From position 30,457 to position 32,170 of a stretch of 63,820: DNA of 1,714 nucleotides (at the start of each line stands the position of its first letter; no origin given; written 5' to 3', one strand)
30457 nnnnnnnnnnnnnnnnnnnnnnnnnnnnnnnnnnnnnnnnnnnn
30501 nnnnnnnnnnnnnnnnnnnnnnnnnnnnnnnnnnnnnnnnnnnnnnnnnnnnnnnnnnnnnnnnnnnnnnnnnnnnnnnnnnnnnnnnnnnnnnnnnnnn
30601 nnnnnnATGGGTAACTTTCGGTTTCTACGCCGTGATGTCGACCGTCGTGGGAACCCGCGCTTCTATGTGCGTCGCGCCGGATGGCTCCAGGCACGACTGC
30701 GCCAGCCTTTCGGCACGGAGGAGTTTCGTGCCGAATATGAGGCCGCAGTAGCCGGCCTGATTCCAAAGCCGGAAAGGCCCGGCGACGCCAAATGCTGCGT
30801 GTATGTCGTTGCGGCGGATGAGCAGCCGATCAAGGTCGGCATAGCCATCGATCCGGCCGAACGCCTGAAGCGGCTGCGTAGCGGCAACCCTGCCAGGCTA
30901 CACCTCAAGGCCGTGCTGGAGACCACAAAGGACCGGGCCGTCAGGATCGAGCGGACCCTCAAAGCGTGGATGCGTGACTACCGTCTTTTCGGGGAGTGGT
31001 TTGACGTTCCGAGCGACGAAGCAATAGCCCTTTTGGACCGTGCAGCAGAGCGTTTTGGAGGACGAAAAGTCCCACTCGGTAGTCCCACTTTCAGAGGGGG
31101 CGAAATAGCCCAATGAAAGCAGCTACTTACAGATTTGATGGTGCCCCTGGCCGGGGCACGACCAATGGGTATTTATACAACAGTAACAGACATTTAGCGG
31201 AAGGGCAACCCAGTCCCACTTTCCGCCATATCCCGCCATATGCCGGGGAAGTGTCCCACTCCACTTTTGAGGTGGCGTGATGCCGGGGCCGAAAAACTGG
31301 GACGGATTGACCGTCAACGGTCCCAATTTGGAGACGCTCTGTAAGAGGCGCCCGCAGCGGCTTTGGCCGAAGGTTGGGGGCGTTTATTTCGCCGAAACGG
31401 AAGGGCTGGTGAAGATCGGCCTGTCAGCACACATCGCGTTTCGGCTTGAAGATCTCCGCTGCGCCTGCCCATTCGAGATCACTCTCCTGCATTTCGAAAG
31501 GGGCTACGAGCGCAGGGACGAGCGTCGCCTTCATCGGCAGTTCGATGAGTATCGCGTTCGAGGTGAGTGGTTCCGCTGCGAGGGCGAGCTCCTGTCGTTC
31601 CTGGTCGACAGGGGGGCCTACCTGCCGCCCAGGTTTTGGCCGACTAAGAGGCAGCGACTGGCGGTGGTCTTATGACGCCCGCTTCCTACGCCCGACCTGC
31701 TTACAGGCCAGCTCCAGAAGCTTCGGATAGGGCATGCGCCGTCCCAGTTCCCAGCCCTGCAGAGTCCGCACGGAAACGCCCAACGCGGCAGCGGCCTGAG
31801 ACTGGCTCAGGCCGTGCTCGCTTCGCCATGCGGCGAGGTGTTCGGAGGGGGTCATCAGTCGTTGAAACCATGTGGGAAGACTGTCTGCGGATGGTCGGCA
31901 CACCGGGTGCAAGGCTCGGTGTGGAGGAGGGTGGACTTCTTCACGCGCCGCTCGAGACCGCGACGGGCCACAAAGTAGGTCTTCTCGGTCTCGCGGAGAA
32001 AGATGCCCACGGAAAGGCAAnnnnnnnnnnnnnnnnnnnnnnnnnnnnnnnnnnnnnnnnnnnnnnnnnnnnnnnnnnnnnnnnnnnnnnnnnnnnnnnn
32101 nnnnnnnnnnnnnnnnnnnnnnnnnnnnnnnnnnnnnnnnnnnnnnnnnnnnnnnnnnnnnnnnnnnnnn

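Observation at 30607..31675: Candidate attP flanked by two T5orf172 (GIY-YIG-like) paralogues, one fused to an integrase-type arm-binding N-terminus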

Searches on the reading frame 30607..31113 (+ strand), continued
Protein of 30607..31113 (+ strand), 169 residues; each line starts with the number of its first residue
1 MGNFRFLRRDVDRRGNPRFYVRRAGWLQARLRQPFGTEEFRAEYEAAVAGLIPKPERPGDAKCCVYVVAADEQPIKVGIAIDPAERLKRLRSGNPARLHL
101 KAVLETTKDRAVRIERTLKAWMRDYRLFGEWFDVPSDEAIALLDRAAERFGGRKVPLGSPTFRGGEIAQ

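Call 72: fold_search(model_id=the predicted structure, library=pdb)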
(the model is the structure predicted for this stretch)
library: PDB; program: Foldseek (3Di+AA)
matches with E <= 10: 147; with E <= 0.001: 0
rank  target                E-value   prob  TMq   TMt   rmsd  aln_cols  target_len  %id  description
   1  7cq3_A                4.1e-02  0.98  0.31  0.19   4.3        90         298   19  Crystal structure of Slx1-Slx4 (released 2021-06-16)
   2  6sei_C                5.1e-02  0.97  0.38  0.25   9.4       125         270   16  Recognition and processing of branched DNA substrates by Slx1-Slx4 nuclease (released 2019-09-25)
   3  5mdv_F                1.8e-01  0.10  0.17  0.16  15.6       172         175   13  Structure of ArfA and RF2 bound to the 70S ribosome (accommodated state) (released 2016-12-14)
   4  7mgv_A                3.3e-01  0.04  0.13  0.10  15.6       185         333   10  Chryseobacterium gregarium RiPP-associated ATP-grasp ligase in complex with ADP, and a leader and core peptide (released 2021-06-23)
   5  2pvi_A                8.7e-01  0.05  0.16  0.17  17.3       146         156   12  PVUII ENDONUCLEASE COMPLEXED TO AN IODINATED COGNATE DNA (released 1999-12-20)
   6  4w4j_B                8.7e-01  0.03  0.12  0.09  14.2       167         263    8  Crystal structure of EspG3 from the ESX-3 type VII secretion system of M. smegmatis (released 2014-10-01)
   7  9y66_C                9.2e-01  0.03  0.13  0.06  17.6       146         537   11  attLsym bound serine integrase complex in the dimeric state (released 2026-02-04)
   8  3pvi_A                1.1e+00  0.08  0.14  0.15   6.9        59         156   10  D34G MUTANT OF PVUII ENDONUCLEASE COMPLEXED WITH COGNATE DNA SHOWS THAT ASP34 IS DIRECTLY INVOLVED IN DNA RECOGNITION  (released 1998-10-14)
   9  3k44_B                1.5e+00  0.03  0.14  0.16  21.9       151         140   15  Crystal Structure of Drosophila melanogaster Pur-alpha (released 2009-10-27)
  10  3zjt_A                2.0e+00  0.05  0.15  0.04  11.4        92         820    9  Ternary complex of E.coli leucyl-tRNA synthetase, tRNA(Leu)574 and the benzoxaborole AN3017 in the editing conformatio (released 2013-04-17)
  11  7lxt_G                2.2e+00  0.11  0.25  0.19   9.5        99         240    8  Structure of Plasmodium falciparum 20S proteasome with bound bortezomib (released 2021-09-22)
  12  5miy_C                2.2e+00  0.08  0.24  0.29   7.2       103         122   11  Crystal structure of the E3 ubiquitin ligase RavN from Legionella pneumophila (released 2018-05-23)
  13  6p5i_AS               2.2e+00  0.06  0.22  0.21  17.0       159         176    9  Structure of a mammalian 80S ribosome in complex with the Israeli Acute Paralysis Virus IRES (Class 1) (released 2019-09-18)
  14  1f0o_A                2.2e+00  0.06  0.14  0.15   6.7        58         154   10  PVUII ENDONUCLEASE/COGNATE DNA COMPLEX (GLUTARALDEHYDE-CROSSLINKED CRYSTAL) AT PH 7.5 WITH TWO CALCIUM IONS AT EACH AC (released 2000-11-06)
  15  8adn_C                2.3e+00  0.09  0.24  0.19   9.2       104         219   14  Vairimorpha necatrix 20S proteasome from spores (released 2022-11-23)
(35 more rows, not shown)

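Call 94: find_encoding_contigs(protein=P0142, flank=4000, max_places=2)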
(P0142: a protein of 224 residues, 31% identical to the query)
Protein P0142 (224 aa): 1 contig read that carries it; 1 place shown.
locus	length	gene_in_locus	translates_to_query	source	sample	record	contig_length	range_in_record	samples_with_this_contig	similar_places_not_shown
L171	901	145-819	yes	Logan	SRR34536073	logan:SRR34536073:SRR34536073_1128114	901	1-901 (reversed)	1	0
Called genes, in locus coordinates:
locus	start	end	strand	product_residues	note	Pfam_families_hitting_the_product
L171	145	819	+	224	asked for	PF10544:T5orf172, PF13455:MUG113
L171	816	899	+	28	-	?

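Call 95: find_encoding_contigs(protein=P0002, flank=4000, max_places=2)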
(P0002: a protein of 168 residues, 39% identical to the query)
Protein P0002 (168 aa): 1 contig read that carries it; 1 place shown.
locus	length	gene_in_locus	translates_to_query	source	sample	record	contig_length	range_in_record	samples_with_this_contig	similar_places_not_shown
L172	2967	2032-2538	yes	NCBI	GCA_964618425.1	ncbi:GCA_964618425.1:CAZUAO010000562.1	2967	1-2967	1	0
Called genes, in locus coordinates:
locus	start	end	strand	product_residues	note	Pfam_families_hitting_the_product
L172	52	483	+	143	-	-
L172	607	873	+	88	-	-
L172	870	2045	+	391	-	PF00589:Phage_integrase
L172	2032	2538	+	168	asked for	PF10544:T5orf172, PF13455:MUG113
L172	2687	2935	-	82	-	-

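Call 100: find_related_loci(query=L009:4940-6001:+, collection=viral_contigs, flank=2500)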
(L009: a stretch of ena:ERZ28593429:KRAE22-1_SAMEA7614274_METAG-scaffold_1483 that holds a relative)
Query L009:4940-6001:+ (354 aa) in viral_contigs; peptide patterns used: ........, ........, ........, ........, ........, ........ (x = any residue, [..] = any of these).
21 stretches matched a pattern; 19 encode a relative of the query (tblastn E <= 1e-3); 19 distinct loci.
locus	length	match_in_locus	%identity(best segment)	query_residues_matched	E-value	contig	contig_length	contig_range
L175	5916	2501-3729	97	1-351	0e+0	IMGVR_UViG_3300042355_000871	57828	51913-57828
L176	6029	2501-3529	98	1-343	0e+0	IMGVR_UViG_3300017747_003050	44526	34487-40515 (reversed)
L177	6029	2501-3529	97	1-343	0e+0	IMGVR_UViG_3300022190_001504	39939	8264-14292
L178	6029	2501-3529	97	1-343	0e+0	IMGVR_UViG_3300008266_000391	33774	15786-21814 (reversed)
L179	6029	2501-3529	94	1-343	0e+0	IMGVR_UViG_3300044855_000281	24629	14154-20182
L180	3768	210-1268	88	1-353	0e+0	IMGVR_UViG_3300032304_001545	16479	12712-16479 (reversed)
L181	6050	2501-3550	89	1-351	0e+0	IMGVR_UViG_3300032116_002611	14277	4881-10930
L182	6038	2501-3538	85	1-348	0e+0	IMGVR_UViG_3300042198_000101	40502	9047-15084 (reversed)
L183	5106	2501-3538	85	1-348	0e+0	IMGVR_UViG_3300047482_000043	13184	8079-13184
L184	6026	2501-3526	71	1-343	2e-157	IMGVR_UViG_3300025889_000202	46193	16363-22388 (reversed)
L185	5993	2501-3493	37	1-338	7e-58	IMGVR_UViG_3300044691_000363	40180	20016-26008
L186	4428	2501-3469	39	15-341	6e-56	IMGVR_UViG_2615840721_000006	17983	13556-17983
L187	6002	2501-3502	38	1-338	3e-54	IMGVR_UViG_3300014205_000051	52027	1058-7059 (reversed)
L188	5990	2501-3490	36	1-338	7e-53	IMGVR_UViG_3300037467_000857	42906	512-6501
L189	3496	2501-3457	37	15-337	1e-51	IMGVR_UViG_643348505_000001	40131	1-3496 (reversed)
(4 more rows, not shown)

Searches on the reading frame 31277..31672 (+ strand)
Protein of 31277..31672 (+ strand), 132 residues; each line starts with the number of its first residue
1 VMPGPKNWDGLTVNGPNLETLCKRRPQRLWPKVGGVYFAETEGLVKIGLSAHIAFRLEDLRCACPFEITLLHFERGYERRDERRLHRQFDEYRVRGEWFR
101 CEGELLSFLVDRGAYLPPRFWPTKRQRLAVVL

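Call 5: search_protein_families(library=pfam, proteins=[window:31277-31672:+], max_evalue=1)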
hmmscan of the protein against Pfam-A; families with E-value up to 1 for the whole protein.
window:31277-31672:+ (132 aa): 2 families
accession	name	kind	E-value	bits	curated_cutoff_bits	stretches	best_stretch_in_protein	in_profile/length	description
PF13455.12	MUG113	-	1.4e-13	51.6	22.3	1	45-108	1-68/73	Meiotically up-regulated gene 113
PF10544.15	T5orf172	-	6.4e-07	30.3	20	1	36-103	3-90/101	T5orf172 domain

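Call 20: search_protein_families(library=phrogs, proteins=[window:31277-31672:+], max_evalue=0.01)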
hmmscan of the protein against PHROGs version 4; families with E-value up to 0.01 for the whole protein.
window:31277-31672:+ (132 aa): 4 families
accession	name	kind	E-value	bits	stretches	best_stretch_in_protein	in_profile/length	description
phrog_8130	-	unknown function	5.7e-15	56.3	1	36-108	182-258/434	-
phrog_4284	-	unknown function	1.8e-11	45.1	1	36-102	89-154/171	-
phrog_5032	-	unknown function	1.8e-07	32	1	32-105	76-153/178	-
phrog_8604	-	unknown function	2.6e-06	28.2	1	36-108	127-193/200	-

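Call 65: search_protein_families(library=ncbifam, proteins=[window:31277-31672:+], max_evalue=0.1)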
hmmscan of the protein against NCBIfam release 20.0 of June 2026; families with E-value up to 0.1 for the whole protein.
window:31277-31672:+ (132 aa): 0 families

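Call 88: search_dna_similar(query=window:31277-31672:+, collection=phages, mode=protein, max_evalue=0.000001, max_rows=15)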
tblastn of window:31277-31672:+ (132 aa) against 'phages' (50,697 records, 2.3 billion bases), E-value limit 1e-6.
Records with a match: 6; places in all: 6; records where one place covers at least 80% of the query: 0.
Best place of each record, by identity: <60% 6.
By first word of the organism name: Mycobacterium 2; Myxococcus 2; Sphingopyxis 1; Pseudanabaena 1.
By host as written in the record: Myxococcus xanthus strain DK883 2; Sphingopyxis sp. 1; Pseudanabaena sp. 1; Mycobacterium smegmatis 1; Mycolicibacterium smegmatis 1.
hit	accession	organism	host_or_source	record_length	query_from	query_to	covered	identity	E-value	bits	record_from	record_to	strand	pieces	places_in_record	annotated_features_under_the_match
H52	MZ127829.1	Sphingopyxis phage VSN-002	Sphingopyxis sp.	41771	14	118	80%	37.3%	2e-9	59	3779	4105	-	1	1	hypothetical protein | DnaB-like helicase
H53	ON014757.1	Pseudanabaena phage Pam5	Pseudanabaena sp.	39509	36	119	64%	46.5%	4e-11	64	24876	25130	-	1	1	GIY-YIG nuclease family protein | hypothetical protein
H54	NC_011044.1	Mycobacterium phage Nigel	Mycobacterium smegmatis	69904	26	110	64%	42.0%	6e-9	58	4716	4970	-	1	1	none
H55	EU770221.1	Mycobacterium phage Nigel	Mycolicibacterium smegmatis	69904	26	110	64%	42.0%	6e-9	58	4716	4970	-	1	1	none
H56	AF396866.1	Myxococcus phage Mx8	Myxococcus xanthus strain DK883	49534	36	113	59%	42.5%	9e-10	61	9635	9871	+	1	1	p19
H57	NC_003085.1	Myxococcus phage Mx8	Myxococcus xanthus strain DK883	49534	36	113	59%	42.5%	9e-10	61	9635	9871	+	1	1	replication initiation protein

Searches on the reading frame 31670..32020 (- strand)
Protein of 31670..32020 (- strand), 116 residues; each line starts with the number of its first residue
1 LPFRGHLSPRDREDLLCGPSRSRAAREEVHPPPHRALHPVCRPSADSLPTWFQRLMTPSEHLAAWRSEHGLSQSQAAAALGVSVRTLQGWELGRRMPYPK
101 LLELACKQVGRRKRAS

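Call 20: search_protein_families(library=phrogs, proteins=[window:31670-32020:-], max_evalue=0.01)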
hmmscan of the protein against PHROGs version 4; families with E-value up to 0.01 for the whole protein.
window:31670-32020:- (116 aa): 18 families
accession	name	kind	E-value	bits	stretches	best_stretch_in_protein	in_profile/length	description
phrog_2104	-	unknown function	1.2e-09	39.3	1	58-102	40-84/103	-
phrog_8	-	transcription regulation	4.4e-07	30.7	1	56-97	75-116/346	transcriptional regulator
phrog_2328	-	transcription regulation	5.4e-06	27.2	1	60-97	18-55/128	transcriptional repressor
phrog_7241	-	transcription regulation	1.1e-05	26.5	1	60-101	64-105/122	transcriptional regulator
phrog_4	-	transcription regulation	2e-05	24.8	1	58-105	137-181/400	transcriptional repressor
phrog_3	-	transcription regulation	2.4e-05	25.3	1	52-106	83-134/430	transcriptional repressor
phrog_5823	-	transcription regulation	2.4e-05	24.6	1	56-96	5-45/404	transcriptional regulator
phrog_955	-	DNA, RNA and nucleotide metabolism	4.2e-05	24.3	1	60-101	27-68/142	HTH DNA binding protein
phrog_6962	-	unknown function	5e-05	24.5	1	62-106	6-47/73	-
phrog_2967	-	transcription regulation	6.8e-05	23.5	1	58-104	11-57/225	transcriptional regulator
phrog_2439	-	transcription regulation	9.6e-05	22.4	1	55-111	5-61/367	transcriptional regulator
phrog_6499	-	transcription regulation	0.00018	22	1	67-101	22-56/157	transcriptional regulator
phrog_35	-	transcription regulation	0.00021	22.4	1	65-107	82-122/181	transcriptional repressor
phrog_7950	-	transcription regulation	0.00039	21.4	1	55-103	5-59/68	transcriptional repressor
phrog_409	-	transcription regulation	0.00055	21.5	1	53-104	12-57/127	transcriptional regulator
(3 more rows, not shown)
